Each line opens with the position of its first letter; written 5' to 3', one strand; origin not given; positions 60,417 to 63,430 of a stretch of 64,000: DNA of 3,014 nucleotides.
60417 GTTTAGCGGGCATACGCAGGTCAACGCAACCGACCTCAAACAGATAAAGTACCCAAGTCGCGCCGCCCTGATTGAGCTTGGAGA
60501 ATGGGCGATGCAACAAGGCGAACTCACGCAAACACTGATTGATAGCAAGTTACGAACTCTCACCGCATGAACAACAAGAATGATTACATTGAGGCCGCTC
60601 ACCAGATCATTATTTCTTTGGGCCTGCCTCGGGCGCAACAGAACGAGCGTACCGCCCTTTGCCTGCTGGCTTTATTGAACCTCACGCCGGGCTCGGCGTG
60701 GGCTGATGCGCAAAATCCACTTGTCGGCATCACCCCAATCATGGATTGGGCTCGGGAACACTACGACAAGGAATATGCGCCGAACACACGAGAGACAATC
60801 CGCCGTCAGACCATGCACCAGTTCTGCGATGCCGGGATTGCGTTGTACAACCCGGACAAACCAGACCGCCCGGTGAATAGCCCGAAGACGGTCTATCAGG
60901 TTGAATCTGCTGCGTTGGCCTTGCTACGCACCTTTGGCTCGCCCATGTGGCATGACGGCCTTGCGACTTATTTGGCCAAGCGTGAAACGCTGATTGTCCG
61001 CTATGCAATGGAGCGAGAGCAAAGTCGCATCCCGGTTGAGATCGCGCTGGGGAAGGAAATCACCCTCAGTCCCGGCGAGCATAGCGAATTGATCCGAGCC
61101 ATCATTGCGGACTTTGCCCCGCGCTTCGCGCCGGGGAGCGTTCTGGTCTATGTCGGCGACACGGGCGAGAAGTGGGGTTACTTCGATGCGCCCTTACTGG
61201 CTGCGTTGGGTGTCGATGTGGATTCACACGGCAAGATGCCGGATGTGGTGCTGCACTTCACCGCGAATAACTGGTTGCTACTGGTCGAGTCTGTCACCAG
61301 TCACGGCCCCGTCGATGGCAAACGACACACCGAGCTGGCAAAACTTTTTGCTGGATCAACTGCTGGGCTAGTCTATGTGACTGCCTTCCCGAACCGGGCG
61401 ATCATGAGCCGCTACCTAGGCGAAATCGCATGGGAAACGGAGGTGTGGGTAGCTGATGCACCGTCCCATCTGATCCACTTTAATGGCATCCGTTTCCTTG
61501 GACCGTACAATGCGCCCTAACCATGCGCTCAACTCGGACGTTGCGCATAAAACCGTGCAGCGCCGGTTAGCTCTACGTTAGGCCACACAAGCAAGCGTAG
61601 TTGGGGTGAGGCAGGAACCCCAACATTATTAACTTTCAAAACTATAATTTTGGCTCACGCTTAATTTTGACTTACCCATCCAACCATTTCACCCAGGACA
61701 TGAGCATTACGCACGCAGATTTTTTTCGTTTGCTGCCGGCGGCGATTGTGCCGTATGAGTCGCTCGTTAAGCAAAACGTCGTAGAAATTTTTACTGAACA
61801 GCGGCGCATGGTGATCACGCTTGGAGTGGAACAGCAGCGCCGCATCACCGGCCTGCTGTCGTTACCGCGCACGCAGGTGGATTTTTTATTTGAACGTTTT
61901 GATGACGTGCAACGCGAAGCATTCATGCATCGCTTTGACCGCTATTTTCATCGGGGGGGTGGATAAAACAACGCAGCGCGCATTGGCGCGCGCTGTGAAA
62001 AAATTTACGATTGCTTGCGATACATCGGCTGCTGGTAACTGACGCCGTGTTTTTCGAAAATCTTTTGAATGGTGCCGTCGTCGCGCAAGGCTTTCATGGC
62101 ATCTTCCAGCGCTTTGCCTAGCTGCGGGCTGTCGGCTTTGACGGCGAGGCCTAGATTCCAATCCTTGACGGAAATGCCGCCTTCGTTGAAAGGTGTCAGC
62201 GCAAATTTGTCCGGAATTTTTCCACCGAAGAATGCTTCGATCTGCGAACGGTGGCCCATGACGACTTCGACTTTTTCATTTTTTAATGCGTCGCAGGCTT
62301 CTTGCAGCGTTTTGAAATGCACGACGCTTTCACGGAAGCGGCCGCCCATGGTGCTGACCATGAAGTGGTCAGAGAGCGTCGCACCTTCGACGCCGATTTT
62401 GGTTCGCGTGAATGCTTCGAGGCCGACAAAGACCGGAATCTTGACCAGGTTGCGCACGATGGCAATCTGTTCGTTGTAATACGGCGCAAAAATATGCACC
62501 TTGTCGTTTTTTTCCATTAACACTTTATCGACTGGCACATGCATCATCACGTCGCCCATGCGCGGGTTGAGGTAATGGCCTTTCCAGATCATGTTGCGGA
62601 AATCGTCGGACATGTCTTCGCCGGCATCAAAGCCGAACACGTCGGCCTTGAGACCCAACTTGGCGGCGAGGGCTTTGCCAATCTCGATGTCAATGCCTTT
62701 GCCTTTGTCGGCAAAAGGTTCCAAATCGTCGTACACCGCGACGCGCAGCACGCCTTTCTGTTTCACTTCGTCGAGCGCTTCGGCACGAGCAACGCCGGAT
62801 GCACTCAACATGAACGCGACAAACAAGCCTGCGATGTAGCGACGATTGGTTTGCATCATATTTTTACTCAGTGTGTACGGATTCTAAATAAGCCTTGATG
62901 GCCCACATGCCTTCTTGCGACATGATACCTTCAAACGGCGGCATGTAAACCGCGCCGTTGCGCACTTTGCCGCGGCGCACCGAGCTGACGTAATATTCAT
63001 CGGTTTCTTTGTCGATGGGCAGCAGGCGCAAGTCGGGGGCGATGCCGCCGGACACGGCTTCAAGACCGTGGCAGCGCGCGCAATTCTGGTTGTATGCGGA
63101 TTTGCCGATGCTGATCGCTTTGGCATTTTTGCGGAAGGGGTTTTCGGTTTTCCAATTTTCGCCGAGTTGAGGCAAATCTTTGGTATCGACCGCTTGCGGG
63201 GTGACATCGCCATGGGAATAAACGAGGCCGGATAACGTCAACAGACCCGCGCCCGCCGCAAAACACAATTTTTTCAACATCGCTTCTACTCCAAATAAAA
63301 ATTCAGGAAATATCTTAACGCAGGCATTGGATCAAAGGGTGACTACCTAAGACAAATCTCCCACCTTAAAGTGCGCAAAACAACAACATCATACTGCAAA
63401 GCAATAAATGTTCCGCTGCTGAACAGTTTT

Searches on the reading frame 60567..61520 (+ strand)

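Call 46: search_protein_families(library=pfam, proteins=[window:60567-61520:+], max_evalue=0.01)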
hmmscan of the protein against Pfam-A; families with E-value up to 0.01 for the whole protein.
window:60567-61520:+ (317 aa): 2 families
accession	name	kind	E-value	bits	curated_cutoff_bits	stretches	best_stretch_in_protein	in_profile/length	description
PF06616.17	BsuBI_PstI_RE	-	5.1e-62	208.3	27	1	155-307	1-153/154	BsuBI/PstI restriction endonuclease domain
PF17728.7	BsuBI_PstI_RE_N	-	2.3e-55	186.7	27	1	7-143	3-139/140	BsuBI/PstI restriction endonuclease HTH domain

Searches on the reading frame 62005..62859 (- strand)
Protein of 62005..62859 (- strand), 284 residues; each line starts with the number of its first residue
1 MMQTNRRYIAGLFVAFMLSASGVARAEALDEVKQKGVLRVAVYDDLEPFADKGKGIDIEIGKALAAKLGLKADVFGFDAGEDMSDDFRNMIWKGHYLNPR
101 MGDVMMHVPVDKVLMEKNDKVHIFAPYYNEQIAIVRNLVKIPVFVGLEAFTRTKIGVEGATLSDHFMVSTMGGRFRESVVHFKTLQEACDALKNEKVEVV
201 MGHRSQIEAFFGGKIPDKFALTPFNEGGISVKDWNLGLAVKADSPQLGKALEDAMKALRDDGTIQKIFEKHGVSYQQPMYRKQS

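Call 46: search_protein_families(library=pfam, proteins=[window:62005-62859:-], max_evalue=0.01)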
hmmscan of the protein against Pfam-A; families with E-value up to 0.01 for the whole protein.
window:62005-62859:- (284 aa): 1 family
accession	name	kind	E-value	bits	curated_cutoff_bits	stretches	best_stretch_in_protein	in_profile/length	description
PF00497.25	SBP_bac_3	-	4.5e-10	39.8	26.4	1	116-271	71-129/132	Bacterial extracellular solute-binding proteins, family 3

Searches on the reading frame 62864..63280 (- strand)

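Call 46: search_protein_families(library=pfam, proteins=[window:62864-63280:-], max_evalue=0.01)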
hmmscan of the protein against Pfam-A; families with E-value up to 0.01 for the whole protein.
window:62864-63280:- (138 aa): 2 families
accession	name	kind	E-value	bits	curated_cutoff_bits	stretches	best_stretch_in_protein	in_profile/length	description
PF13442.11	Cytochrome_CBB3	-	2.8e-12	47.2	27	1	56-132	3-68/68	Cytochrome C oxidase, cbb3-type, subunit III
PF00034.26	Cytochrom_C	-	2.8e-07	32.2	21.3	1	58-135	3-89/90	Cytochrome c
